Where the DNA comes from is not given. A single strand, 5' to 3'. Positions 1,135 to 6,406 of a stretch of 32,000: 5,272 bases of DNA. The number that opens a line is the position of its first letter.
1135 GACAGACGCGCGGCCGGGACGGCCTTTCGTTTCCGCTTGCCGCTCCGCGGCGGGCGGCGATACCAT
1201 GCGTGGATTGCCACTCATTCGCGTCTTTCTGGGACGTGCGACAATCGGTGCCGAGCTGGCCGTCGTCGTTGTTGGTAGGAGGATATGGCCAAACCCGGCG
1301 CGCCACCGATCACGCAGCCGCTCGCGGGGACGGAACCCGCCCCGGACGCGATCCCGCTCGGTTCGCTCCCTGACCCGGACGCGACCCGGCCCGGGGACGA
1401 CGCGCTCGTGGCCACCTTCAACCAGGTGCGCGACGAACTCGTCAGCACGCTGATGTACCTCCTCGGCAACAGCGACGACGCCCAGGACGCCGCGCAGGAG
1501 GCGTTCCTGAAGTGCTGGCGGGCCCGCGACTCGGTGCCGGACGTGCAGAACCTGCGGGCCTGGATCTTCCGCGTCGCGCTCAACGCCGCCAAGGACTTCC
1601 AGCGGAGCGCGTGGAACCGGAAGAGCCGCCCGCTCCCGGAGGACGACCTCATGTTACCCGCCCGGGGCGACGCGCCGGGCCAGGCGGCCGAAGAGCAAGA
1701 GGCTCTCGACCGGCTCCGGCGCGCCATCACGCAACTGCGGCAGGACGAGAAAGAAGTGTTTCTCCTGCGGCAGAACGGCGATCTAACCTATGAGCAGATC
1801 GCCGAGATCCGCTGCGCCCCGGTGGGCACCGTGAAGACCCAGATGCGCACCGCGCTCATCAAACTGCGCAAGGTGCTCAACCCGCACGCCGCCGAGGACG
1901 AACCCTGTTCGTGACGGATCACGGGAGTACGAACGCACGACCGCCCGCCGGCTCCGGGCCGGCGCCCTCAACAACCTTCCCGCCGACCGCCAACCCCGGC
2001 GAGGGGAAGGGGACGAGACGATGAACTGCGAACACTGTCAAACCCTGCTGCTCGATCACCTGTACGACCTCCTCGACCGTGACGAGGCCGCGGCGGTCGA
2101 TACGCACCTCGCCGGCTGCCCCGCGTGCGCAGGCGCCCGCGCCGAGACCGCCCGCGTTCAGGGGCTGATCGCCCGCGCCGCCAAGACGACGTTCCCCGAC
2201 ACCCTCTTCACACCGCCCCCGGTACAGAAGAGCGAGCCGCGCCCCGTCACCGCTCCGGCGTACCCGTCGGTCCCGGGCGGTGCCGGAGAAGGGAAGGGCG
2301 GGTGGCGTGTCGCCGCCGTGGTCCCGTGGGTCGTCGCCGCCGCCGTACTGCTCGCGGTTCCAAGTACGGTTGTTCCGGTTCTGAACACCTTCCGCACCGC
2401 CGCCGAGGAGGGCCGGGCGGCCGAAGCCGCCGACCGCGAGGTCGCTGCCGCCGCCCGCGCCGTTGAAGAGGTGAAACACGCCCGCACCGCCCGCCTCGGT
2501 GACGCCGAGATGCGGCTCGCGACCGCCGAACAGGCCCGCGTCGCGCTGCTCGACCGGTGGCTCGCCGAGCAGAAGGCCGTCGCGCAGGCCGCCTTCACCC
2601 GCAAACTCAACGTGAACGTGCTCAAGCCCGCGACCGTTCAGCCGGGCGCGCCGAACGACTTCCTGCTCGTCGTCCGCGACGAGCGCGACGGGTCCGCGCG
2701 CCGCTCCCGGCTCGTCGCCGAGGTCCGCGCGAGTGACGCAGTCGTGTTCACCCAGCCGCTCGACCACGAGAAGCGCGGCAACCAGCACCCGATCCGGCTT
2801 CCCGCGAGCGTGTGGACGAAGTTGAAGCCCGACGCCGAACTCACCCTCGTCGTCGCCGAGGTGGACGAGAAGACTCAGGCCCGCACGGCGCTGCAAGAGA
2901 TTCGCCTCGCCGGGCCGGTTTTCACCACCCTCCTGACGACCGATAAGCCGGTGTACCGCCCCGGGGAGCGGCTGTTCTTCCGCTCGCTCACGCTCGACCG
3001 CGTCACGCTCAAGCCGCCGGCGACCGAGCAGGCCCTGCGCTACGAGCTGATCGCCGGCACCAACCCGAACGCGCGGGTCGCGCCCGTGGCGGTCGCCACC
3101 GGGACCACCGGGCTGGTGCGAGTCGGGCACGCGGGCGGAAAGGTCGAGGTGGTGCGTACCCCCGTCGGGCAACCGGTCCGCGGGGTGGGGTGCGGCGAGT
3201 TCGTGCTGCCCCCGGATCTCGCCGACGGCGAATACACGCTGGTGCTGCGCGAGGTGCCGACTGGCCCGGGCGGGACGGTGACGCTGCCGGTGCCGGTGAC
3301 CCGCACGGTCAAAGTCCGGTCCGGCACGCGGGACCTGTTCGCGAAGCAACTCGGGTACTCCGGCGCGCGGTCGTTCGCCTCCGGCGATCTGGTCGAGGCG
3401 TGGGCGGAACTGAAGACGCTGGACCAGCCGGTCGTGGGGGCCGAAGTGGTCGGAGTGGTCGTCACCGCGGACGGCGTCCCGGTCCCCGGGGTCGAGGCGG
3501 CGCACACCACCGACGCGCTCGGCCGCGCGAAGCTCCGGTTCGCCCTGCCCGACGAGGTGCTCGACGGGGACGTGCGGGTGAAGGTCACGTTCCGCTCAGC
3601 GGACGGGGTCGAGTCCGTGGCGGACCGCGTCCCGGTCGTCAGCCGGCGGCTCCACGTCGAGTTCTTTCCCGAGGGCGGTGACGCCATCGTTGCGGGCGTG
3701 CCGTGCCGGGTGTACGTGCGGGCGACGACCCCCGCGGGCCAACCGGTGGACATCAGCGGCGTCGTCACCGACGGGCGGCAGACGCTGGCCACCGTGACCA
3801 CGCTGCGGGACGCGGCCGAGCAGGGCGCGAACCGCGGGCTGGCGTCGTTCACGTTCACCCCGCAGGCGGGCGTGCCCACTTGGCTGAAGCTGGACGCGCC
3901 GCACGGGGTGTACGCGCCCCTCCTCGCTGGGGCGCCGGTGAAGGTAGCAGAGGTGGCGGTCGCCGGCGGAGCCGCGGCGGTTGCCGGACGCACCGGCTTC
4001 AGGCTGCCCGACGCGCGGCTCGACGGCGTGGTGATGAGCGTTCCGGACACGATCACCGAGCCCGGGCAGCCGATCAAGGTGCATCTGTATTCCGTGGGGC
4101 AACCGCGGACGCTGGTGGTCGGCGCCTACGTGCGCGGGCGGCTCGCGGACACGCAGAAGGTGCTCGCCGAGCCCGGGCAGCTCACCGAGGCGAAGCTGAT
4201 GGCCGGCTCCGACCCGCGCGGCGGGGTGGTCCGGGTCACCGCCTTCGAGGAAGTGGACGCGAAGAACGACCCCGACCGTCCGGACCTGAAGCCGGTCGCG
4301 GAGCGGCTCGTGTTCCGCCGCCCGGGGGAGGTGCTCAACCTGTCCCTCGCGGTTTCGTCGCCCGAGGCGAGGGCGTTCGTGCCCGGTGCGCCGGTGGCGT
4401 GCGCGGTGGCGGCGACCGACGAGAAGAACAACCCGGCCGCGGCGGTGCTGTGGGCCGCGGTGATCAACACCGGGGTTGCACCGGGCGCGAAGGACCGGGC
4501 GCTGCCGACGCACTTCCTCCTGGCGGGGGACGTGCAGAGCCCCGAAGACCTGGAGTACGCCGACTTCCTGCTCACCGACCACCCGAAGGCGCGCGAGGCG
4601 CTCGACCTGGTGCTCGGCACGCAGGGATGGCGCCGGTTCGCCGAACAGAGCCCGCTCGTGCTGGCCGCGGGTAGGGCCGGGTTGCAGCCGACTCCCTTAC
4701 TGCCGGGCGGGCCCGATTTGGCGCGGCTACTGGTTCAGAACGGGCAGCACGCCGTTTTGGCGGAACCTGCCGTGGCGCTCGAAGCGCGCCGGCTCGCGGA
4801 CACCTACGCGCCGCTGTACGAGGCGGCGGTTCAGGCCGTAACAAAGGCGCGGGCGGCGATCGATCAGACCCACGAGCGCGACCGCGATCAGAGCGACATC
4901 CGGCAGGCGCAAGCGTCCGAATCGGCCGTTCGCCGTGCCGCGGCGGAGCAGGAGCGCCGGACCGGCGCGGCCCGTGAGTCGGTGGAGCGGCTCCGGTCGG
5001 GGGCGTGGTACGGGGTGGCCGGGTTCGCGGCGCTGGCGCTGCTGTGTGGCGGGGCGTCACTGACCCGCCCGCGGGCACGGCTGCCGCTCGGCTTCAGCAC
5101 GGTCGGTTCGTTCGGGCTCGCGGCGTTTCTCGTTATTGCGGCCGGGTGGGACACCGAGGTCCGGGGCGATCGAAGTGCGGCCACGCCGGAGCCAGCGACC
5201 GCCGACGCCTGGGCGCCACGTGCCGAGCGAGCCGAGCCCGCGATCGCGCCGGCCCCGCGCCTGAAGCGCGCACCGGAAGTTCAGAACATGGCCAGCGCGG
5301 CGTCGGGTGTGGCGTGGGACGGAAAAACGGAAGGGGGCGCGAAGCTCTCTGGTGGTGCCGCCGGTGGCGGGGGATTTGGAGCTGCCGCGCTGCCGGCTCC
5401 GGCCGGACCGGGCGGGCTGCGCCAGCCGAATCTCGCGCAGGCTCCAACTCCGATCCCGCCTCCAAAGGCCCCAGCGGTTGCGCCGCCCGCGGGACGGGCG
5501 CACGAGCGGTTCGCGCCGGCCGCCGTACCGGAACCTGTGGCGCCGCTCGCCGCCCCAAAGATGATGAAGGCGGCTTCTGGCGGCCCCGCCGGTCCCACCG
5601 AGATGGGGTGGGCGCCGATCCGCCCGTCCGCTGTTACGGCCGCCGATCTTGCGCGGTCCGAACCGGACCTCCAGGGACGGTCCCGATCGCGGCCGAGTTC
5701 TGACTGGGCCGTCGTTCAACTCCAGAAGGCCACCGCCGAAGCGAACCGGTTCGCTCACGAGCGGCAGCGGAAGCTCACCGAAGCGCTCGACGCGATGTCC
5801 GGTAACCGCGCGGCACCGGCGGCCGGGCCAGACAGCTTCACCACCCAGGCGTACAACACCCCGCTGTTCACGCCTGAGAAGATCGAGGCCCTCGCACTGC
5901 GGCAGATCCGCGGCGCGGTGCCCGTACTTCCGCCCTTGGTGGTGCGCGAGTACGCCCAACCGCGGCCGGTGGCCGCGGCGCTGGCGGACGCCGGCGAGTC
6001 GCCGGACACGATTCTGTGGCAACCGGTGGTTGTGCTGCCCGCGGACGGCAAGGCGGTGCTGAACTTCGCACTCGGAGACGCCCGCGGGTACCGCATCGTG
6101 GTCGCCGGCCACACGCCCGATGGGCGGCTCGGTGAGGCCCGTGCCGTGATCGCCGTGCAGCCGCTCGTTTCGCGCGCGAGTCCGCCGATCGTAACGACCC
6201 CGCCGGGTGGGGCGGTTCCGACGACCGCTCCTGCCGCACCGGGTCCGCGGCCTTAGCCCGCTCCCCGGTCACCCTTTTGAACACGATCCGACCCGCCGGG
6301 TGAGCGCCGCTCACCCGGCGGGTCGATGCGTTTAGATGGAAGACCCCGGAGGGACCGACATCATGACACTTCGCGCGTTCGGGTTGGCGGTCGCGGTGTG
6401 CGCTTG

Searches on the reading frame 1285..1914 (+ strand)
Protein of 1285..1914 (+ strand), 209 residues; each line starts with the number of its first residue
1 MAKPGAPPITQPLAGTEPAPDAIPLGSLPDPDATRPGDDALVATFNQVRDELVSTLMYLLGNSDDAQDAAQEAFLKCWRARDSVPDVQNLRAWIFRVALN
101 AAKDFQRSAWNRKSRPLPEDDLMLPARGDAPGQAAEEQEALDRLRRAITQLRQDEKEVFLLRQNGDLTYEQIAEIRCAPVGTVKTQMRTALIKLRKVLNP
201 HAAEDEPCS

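Call 47: search_protein_families(library=pfam, proteins=[window:1285-1914:+], max_evalue=0.001)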
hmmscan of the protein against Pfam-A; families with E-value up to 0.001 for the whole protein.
window:1285-1914:+ (209 aa): 3 families
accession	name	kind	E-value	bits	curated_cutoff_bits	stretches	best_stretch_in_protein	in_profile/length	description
PF04542.20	Sigma70_r2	-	2.8e-13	49.9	24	1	45-111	2-70/71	Sigma-70 region 2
PF08281.18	Sigma70_r4_2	-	8.8e-11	41.7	25.7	1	142-194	2-54/54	Sigma-70, region 4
PF04545.22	Sigma70_r4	-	5.6e-08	32.6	24.1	1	147-196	1-50/50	Sigma-70, region 4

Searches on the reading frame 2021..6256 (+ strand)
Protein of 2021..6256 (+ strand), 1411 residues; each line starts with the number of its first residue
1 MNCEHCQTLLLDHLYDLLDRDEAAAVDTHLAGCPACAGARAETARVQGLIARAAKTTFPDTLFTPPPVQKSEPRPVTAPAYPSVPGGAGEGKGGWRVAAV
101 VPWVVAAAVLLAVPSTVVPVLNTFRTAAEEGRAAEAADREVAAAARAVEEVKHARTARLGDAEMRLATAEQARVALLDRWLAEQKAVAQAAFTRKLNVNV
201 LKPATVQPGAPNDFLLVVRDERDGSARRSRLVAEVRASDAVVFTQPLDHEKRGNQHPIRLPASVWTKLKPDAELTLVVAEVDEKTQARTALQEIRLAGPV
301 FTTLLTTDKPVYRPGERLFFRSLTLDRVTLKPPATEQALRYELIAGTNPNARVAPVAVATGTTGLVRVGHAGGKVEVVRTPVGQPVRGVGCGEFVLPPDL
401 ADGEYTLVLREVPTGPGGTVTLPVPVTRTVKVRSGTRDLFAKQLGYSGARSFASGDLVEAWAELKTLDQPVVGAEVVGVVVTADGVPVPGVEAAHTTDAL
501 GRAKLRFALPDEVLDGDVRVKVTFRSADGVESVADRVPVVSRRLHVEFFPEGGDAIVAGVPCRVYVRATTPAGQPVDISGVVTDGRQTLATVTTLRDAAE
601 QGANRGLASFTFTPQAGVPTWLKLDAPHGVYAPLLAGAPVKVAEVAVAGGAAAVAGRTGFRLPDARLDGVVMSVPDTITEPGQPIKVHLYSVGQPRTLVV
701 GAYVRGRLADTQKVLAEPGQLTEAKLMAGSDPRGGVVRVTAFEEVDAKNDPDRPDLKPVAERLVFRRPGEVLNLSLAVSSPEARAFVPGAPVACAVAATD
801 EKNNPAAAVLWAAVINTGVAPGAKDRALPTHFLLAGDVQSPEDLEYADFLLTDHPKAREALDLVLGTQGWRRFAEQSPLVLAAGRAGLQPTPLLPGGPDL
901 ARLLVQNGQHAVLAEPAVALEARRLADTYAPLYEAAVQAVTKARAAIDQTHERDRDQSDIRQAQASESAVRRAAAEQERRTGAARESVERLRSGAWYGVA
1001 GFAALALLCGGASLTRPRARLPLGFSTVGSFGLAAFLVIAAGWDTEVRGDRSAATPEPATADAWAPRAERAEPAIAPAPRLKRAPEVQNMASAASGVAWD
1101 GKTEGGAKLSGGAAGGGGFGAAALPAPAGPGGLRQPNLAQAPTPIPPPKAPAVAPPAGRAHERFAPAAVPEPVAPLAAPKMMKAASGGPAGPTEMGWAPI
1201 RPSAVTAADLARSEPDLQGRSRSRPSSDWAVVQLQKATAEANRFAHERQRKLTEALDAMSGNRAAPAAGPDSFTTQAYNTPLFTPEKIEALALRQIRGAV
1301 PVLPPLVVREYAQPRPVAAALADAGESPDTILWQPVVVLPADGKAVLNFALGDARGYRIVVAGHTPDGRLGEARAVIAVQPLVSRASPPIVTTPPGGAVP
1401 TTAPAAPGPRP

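Call 47: search_protein_families(library=pfam, proteins=[window:2021-6256:+], max_evalue=0.001)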
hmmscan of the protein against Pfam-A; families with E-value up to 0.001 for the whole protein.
window:2021-6256:+ (1411 aa): 2 families
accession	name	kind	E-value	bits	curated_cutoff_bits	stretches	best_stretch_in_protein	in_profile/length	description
PF01835.25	MG2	-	7.4e-07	29.9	32.8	0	305-410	4-81/96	MG2 domain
PF13490.11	zf-HC2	-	8.7e-06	26.2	22.2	1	3-37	1-35/35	Putative zinc-finger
